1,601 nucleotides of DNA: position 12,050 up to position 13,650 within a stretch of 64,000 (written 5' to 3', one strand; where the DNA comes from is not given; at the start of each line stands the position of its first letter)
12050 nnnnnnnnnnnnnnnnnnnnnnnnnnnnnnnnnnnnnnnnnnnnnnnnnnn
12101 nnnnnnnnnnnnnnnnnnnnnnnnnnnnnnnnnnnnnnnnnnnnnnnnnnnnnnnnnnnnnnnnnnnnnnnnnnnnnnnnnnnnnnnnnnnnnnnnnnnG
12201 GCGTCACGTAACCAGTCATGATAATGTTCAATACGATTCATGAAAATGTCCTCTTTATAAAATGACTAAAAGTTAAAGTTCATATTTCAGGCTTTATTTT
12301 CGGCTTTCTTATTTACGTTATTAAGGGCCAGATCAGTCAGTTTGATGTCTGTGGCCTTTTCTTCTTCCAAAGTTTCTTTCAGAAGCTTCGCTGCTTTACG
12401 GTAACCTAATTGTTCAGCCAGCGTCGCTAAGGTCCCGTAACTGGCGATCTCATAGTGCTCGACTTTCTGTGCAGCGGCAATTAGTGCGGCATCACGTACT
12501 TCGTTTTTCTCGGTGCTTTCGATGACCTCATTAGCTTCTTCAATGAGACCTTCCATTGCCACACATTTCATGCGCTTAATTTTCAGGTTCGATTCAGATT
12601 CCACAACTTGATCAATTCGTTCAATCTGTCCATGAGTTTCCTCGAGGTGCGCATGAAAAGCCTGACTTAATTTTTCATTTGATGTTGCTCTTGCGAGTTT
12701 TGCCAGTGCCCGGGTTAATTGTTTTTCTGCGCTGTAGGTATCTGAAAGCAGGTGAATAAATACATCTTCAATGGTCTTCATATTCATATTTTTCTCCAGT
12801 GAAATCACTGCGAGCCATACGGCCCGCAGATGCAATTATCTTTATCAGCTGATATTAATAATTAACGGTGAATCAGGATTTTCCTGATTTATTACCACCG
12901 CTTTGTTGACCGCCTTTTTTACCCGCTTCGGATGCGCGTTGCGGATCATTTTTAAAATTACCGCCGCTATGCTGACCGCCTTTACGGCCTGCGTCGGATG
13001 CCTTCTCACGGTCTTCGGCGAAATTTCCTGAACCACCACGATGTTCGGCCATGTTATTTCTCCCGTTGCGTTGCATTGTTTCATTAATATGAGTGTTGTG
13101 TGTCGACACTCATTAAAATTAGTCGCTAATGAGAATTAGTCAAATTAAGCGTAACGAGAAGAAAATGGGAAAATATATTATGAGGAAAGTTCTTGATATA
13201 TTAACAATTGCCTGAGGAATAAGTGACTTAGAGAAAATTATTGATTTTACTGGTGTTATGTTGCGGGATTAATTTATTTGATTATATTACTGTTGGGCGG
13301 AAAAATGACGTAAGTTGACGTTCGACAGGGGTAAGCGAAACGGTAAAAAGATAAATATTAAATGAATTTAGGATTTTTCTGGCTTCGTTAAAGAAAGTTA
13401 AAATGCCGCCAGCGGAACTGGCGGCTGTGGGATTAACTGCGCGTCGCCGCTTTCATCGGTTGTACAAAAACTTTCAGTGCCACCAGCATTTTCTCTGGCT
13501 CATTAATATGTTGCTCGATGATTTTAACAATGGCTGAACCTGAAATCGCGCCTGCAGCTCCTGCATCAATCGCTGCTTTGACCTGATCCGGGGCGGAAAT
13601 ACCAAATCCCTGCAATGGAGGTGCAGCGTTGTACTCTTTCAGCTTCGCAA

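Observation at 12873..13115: yciG internal KGG repeats and a palindrome at its 5' end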

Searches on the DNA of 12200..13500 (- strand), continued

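Call 73: search_rna_families(sources=[L005, L007, L009, L017, L003], threshold=evalue, max_evalue=1)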
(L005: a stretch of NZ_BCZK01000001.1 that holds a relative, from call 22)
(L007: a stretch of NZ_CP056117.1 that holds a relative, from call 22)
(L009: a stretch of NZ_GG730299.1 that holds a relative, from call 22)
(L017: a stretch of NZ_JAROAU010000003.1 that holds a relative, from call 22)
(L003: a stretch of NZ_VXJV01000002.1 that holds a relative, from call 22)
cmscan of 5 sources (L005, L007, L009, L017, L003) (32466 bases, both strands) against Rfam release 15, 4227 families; matches with E-value up to 1: 13.
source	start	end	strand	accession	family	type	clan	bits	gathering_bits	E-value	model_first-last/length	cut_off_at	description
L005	2126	2199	+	RF00005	tRNA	Gene; tRNA;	CL00001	70.8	29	9.3e-14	1-71/71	no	tRNA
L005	2045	2118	+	RF00005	tRNA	Gene; tRNA;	CL00001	70.1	29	1.4e-13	1-71/71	no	tRNA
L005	2207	2280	+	RF00005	tRNA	Gene; tRNA;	CL00001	69.6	29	2.1e-13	1-71/71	no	tRNA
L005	2245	2393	-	RF02194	HPnc0260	Gene; antisense;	-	61.3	59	4.1e-05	1-156/156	no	Bacterial antisense RNA HPnc0260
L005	2083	2230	-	RF02194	HPnc0260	Gene; antisense;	-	41.2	59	0.2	1-156/156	no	Bacterial antisense RNA HPnc0260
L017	6386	6463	-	RF02564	naRNA4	Gene; sRNA;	-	34.7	59.5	0.0096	1-77/77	no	Nucleoid-associated noncoding RNA 4 (CssrE)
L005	2045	2119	-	RF04354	Plastid-ycf2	Cis-reg;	-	32.5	65.7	0.0038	1-75/75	no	Plastid-ycf2 5UTR RNA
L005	2086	2155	+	RF02553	YrlA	Gene; sRNA;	-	30.6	69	0.0066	23-85/114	no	Y RNA-like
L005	2126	2200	-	RF04354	Plastid-ycf2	Cis-reg;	-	30.1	65.7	0.017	1-75/75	no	Plastid-ycf2 5UTR RNA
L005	2207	2281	-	RF04354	Plastid-ycf2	Cis-reg;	-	29.9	65.7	0.019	1-75/75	no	Plastid-ycf2 5UTR RNA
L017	6386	6463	+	RF02564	naRNA4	Gene; sRNA;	-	29.2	59.5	0.17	1-77/77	no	Nucleoid-associated noncoding RNA 4 (CssrE)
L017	6379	6470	-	RF04159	MIR1437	Gene; miRNA;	-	27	168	0.98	1-192/192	no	MIR1437 microRNA precursor family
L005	2167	2236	+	RF02553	YrlA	Gene; sRNA;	-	24.5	69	0.38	23-85/114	no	Y RNA-like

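Call 85: search_dna_similar(query=window:13086-13118:-, collection=ecoli_genomes, mode=near, max_evalue=10, max_rows=5, rows=spread)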
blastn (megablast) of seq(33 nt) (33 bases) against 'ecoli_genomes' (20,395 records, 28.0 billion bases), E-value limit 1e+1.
Records with a match: 4312; places in all: 4314; records where one place covers at least 80% of the query: 4312.
Genomes with a match: 4312 of 5426; with a place that covers at least 80% of the query: 4312. Places per genome that has any: lowest 1, median 1, highest 3. On chromosomes: 4309 places; on plasmids: 5.
Best place of each record, by identity: >=99% 4310; 95-99% 2.
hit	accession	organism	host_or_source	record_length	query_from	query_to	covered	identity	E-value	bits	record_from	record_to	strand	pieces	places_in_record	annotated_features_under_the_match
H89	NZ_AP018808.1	Escherichia coli strain E2865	Bos taurus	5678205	1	33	100%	100.0%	4e-8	62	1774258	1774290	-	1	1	none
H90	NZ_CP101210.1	Escherichia coli strain EC21Z-147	Homo sapiens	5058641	1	33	100%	100.0%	4e-8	62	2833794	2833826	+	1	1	none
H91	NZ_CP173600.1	Escherichia coli strain 98191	Homo sapiens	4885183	1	33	100%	100.0%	4e-8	62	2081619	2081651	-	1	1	none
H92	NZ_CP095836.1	Escherichia coli strain EC31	avian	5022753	1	33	100%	100.0%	4e-8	62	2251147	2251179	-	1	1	none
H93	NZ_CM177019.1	Escherichia coli strain RMDEC465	Homo sapiens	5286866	1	33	100%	97.0%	2e-6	57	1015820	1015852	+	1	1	none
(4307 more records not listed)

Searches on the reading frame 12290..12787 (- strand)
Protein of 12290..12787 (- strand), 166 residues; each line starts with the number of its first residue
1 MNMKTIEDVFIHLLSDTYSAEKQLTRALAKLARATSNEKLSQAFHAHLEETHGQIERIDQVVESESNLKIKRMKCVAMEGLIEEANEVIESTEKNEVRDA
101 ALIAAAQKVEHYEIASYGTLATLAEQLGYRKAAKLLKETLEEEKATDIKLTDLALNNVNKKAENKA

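Call 5: search_protein_families(library=pfam, proteins=[window:12290-12787:-], max_evalue=0.01)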
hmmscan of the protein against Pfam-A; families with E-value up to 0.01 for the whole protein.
window:12290-12787:- (166 aa): 2 families
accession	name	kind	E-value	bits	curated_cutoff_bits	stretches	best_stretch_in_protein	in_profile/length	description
PF05974.18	DUF892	-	4.7e-52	176.7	23.7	1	5-162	1-158/159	Domain of unknown function (DUF892)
PF02915.23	Rubrerythrin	-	0.0057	17.5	22.8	0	83-144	66-127/137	Rubrerythrin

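Call 22: find_related_loci(query=window:12290-12787:-, collection=genome_contigs, flank=3000)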
Query window:12290-12787:- (166 aa) in genome_contigs; peptide patterns used: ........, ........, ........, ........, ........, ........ (x = any residue, [..] = any of these).
600 stretches matched a pattern (row limit reached: there are more); 544 encode a relative of the query (tblastn E <= 1e-3); the best 80 are kept; 80 distinct loci.
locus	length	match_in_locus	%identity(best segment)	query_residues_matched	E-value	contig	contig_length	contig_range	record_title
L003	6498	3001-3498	87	1-166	4e-95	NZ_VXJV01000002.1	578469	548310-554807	Salmonella enterica subsp. diarizonae strain CCUG 30040T contig_0000002, whole genome shotgun sequence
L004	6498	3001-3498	87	1-166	3e-94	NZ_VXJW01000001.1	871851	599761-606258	Salmonella enterica subsp. arizonae strain CCUG 6322T contig_0000001, whole genome shotgun sequence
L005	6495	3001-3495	86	1-165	4e-93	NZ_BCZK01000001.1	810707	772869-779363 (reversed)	Klebsiella oxytoca NBRC 105695, whole genome shotgun sequence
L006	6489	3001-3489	87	1-163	5e-92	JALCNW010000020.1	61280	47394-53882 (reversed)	MAG: Enterobacter sp. isolate UW_MP_ENTER5_1 Ga0455787_00261, whole genome shotgun sequence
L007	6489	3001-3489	86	1-163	2e-91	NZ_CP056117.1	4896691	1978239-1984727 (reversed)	Enterobacter cloacae strain DSM 26481 chromosome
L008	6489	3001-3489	86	1-163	5e-91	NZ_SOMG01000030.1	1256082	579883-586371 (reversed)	Lelliottia nimipressuralis strain 51 GCID_CRU_0002_NODE_1.ctg_1, whole genome shotgun sequence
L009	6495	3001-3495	85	1-165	2e-90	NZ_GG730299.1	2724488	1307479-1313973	Citrobacter youngae ATCC 29220 Scfld0, whole genome shotgun sequence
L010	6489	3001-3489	85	1-163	2e-90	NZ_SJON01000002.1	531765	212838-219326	Enterobacter quasihormaechei strain WCHEQ120003 2, whole genome shotgun sequence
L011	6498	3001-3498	84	1-166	2e-89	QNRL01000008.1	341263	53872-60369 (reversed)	Pseudocitrobacter faecalis strain DSM 27453 Ga0244571_108, whole genome shotgun sequence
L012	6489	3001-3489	83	1-163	7e-88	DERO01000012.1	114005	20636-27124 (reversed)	MAG TPA_asm: Leclercia adecarboxylata isolate UBA3338 UBA3338_contig_236, whole genome shotgun sequence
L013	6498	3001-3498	79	1-166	2e-85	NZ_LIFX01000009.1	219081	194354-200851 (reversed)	Trabulsiella odontotermitis strain TbOT1.10 contig9, whole genome shotgun sequence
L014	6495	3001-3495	85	1-165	3e-91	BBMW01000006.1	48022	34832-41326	Citrobacter werkmanii NBRC 105721 DNA, contig: CIWKM06, whole genome shotgun sequence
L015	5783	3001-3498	70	1-166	1e-75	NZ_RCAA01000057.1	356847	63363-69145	Enterobacter sp. R1(2018) NODE_267, whole genome shotgun sequence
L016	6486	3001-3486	72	1-162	6e-72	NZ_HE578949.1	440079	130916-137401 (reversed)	Phytobacter massiliensis JC163 strain type strain: JC163, whole genome shotgun sequence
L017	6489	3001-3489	70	1-163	1e-71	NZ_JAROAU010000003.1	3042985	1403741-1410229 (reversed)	Kosakonia cowanii strain 282A-S69 282A_S69_3, whole genome shotgun sequence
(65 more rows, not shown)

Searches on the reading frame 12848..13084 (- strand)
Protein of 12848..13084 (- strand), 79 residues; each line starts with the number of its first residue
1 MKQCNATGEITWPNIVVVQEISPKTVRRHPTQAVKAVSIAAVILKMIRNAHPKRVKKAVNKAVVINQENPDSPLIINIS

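Call 5: search_protein_families(library=pfam, proteins=[window:12848-13084:-], max_evalue=0.01)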
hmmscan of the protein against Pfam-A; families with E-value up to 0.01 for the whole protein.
window:12848-13084:- (79 aa): 0 families
